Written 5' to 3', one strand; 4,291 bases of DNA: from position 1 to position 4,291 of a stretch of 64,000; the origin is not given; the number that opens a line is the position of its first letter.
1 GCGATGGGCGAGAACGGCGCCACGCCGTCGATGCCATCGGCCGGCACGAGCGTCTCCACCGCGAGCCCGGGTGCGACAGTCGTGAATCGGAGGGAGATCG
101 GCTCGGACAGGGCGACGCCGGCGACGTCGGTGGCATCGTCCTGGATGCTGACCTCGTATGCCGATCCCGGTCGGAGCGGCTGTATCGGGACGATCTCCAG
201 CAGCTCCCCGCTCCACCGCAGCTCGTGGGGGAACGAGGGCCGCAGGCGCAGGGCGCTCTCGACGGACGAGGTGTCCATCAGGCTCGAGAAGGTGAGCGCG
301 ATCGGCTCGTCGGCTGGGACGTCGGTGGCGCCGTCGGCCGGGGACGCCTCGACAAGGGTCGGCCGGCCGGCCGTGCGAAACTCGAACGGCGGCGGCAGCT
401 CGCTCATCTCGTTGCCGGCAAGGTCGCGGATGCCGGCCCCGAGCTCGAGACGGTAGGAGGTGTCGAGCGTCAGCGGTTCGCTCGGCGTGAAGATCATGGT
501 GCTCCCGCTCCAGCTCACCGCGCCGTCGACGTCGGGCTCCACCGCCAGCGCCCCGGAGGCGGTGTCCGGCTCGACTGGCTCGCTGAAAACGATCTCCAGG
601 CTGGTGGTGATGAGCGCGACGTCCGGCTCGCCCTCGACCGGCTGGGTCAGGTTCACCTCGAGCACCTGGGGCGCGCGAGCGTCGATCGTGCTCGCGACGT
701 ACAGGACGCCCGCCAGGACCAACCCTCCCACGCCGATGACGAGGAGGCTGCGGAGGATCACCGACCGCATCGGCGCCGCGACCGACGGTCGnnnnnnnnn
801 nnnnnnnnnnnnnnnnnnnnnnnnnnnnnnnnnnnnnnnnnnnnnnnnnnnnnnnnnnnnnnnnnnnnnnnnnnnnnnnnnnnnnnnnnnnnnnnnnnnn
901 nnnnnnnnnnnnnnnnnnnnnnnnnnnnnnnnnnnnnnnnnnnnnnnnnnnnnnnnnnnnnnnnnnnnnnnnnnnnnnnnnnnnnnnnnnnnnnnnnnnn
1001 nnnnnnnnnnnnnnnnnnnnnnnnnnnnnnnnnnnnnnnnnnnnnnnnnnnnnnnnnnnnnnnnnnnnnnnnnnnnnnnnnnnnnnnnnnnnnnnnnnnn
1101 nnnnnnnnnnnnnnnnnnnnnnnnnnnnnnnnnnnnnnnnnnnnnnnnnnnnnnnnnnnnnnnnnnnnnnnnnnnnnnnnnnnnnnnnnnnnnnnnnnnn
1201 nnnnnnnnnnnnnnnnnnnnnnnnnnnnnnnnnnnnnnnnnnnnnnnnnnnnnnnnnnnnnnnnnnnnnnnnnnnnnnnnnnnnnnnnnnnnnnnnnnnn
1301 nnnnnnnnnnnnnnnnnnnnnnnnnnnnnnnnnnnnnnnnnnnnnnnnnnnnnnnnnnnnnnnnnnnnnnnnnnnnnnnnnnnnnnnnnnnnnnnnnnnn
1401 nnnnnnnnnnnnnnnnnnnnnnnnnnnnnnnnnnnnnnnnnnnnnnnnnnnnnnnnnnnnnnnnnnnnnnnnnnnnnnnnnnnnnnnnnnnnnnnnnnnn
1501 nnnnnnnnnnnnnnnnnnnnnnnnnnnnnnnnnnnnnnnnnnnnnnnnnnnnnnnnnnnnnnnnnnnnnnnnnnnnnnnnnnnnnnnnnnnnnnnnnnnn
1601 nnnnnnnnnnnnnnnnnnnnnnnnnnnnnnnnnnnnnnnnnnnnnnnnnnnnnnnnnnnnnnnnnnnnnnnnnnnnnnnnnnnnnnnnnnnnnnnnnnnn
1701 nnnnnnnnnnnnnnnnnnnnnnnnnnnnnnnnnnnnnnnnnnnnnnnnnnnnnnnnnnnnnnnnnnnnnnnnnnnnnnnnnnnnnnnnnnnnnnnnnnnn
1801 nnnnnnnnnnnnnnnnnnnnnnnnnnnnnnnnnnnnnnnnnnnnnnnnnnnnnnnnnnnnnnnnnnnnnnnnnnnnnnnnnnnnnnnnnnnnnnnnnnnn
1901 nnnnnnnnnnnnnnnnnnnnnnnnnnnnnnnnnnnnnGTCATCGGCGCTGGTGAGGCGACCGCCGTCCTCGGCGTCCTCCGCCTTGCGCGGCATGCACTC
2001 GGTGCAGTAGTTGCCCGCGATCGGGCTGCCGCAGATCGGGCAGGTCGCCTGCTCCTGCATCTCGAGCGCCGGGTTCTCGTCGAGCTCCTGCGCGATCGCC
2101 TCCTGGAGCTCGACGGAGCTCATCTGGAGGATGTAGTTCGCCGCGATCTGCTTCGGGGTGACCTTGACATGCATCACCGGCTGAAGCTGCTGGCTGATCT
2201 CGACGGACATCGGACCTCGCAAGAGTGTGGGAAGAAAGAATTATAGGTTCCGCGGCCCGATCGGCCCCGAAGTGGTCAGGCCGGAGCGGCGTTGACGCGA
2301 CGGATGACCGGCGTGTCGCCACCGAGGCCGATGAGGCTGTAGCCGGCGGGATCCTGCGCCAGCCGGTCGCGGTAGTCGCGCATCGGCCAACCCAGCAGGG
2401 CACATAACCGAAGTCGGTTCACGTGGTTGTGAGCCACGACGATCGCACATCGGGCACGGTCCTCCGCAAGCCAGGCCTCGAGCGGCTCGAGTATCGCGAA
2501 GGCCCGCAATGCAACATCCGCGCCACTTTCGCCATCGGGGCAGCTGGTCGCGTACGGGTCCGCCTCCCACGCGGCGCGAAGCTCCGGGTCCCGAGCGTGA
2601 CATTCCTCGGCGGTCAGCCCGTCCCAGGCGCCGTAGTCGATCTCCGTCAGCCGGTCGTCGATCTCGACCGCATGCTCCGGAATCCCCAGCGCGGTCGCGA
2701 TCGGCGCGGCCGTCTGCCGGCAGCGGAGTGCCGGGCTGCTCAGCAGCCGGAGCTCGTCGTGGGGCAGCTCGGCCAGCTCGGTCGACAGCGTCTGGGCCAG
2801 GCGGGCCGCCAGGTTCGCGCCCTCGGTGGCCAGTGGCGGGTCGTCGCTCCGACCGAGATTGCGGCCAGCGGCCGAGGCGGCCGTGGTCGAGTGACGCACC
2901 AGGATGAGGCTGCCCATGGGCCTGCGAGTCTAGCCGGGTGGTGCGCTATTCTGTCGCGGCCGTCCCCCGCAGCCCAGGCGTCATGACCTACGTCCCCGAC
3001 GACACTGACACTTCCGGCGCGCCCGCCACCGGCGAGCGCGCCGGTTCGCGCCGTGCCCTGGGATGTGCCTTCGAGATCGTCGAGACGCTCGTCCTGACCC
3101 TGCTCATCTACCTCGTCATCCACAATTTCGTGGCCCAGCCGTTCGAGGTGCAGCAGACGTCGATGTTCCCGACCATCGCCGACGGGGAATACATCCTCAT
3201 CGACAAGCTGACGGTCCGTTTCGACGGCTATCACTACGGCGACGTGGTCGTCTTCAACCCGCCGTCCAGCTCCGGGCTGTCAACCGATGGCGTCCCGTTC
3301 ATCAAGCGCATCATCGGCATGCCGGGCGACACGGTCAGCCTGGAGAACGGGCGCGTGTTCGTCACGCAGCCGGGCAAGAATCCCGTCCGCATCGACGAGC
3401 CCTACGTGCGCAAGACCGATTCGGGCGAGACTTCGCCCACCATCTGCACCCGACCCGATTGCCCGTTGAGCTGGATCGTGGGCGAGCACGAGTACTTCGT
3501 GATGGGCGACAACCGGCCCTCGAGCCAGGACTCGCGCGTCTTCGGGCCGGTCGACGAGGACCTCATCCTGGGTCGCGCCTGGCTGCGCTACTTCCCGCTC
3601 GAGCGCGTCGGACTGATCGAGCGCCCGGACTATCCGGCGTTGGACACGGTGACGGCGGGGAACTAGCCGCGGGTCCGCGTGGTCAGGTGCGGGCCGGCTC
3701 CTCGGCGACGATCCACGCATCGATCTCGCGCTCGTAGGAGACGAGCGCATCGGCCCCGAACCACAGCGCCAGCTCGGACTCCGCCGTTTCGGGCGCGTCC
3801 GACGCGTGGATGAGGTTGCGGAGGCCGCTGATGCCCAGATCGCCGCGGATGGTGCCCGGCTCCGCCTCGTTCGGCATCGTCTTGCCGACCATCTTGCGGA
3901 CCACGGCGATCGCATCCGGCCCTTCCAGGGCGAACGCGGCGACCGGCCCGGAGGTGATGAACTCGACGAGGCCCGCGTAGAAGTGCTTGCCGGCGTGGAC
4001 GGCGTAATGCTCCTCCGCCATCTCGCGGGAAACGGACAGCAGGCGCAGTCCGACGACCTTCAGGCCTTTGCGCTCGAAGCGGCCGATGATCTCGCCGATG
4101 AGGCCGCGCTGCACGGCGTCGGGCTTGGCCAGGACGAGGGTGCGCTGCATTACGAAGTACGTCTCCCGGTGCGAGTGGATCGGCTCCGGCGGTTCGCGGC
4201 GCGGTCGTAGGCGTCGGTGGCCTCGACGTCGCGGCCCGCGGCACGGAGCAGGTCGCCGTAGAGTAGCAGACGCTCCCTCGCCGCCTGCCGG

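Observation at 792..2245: Sigma-54 (RpoN) with a C4 zinc-ribbon inserted after region I, in a genome carrying actinobacterial markers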

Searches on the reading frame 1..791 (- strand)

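Call 19: search_protein_families(library=pfam, proteins=[window:1-791:-], max_evalue=0.001)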
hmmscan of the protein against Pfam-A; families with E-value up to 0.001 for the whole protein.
window:1-791:- (263 aa): 1 family
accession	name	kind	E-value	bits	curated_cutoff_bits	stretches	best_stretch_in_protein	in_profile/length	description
PF13205.12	Big_5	-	1.2e-34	119.6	23.6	2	45-140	6-105/105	Bacterial Ig-like domain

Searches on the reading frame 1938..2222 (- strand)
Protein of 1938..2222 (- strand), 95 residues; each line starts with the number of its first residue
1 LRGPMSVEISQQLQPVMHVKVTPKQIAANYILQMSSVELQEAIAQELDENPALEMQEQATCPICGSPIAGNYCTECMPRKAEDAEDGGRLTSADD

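Call 32: find_homologous_proteins(query=A1, max_evalue=0.00001)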
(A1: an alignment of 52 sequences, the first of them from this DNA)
Query A1 (52 sequences) (95 aa, profile of the alignment): 132 proteins with E <= 0.00001 among 1148 candidates; the best 120 are listed.
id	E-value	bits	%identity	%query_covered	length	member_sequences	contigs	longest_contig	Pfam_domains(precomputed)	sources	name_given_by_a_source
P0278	1.1e-23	100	92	96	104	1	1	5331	PF00309.26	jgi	jgi:DNA-directed RNA polymerase specialized sigma54-like protein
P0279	4.0e-23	98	89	80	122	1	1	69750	PF00309.26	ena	-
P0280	4.3e-23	98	84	96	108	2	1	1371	PF00309.26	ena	-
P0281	1.0e-22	97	79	96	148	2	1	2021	PF00309.26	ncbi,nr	ncbi:MAG: hypothetical protein KY392_07475, partial [Chloroflexi bacterium]|nr:hypothetical protein 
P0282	1.2e-22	97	79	95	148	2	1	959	PF00309.26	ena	-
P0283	1.5e-22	97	92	81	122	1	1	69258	PF00309.26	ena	-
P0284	1.8e-22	96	77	96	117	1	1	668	PF00309.26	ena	-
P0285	4.0e-22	95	79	95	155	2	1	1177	PF00309.26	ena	-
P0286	4.1e-22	95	84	96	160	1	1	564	PF00309.26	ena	-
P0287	4.3e-22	95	81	89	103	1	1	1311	PF00309.26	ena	-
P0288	5.8e-22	95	79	95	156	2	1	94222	PF00309.26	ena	-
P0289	6.9e-22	95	74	77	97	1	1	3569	PF00309.26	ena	-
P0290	1.0e-21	94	60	74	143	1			PF00309.26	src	-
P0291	1.1e-21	94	43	74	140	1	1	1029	PF00309.26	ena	-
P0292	1.3e-21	94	52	75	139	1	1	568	PF00309.26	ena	-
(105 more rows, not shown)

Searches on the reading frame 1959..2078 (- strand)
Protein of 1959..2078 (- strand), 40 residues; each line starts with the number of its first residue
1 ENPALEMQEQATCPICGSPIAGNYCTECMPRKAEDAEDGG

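Call 52: search_protein_families(library=pfam, proteins=[window:1959-2078:-], max_evalue=10)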
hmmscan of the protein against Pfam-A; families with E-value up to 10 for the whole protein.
seq(40 aa): 7 families
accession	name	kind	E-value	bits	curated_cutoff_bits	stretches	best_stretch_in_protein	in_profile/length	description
PF24973.1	EGF_LMN_ATRN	-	0.0058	17.1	27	1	8-40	10-42/44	Laminin/attractin EGF domain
PF00053.31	EGF_laminin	-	0.0094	16.5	21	1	9-36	16-42/49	Laminin EGF domain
PF12773.13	DZR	-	0.011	16.3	27.3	1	9-29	11-31/45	Double zinc ribbon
PF13920.12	zf-C3HC4_3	-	0.045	14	27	1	7-21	33-47/49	Zinc finger, C3HC4 type (RING finger)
PF23451.1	Zn_ribbon_PaaD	-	0.12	12.5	27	1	6-19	10-23/53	PaaD zinc beta ribbon domain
PF13240.11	Zn_Ribbon_1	-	0.15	12.3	25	1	9-20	12-23/23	zinc-ribbon domain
PF17915.7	zf_Rg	-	0.24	11.3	25.5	1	12-35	9-37/49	Reverse gyrase zinc finger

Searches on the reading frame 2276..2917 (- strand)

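Call 19: search_protein_families(library=pfam, proteins=[window:2276-2917:-], max_evalue=0.001)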
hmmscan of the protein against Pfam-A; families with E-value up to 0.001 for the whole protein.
window:2276-2917:- (213 aa): 1 family
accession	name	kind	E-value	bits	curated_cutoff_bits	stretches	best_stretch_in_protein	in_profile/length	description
PF00300.27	His_Phos_1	-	2.8e-41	141.7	21.7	1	4-210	1-193/194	Histidine phosphatase superfamily (branch 1)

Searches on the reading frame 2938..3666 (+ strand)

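Call 19: search_protein_families(library=pfam, proteins=[window:2938-3666:+], max_evalue=0.001)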
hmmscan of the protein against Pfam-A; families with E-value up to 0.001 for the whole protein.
window:2938-3666:+ (242 aa): 1 family
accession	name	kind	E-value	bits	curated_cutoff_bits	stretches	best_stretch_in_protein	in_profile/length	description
PF10502.14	Peptidase_S26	-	1.7e-41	142.4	22.9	1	46-218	3-167/168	Signal peptidase, peptidase S26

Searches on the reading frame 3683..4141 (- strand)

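Call 19: search_protein_families(library=pfam, proteins=[window:3683-4141:-], max_evalue=0.001)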
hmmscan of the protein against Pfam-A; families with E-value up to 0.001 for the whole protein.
window:3683-4141:- (152 aa): 1 family
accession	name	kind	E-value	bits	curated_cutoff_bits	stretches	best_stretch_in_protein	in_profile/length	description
PF00334.24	NDK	-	1.1e-50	171.5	27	1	1-131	3-133/135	Nucleoside diphosphate kinase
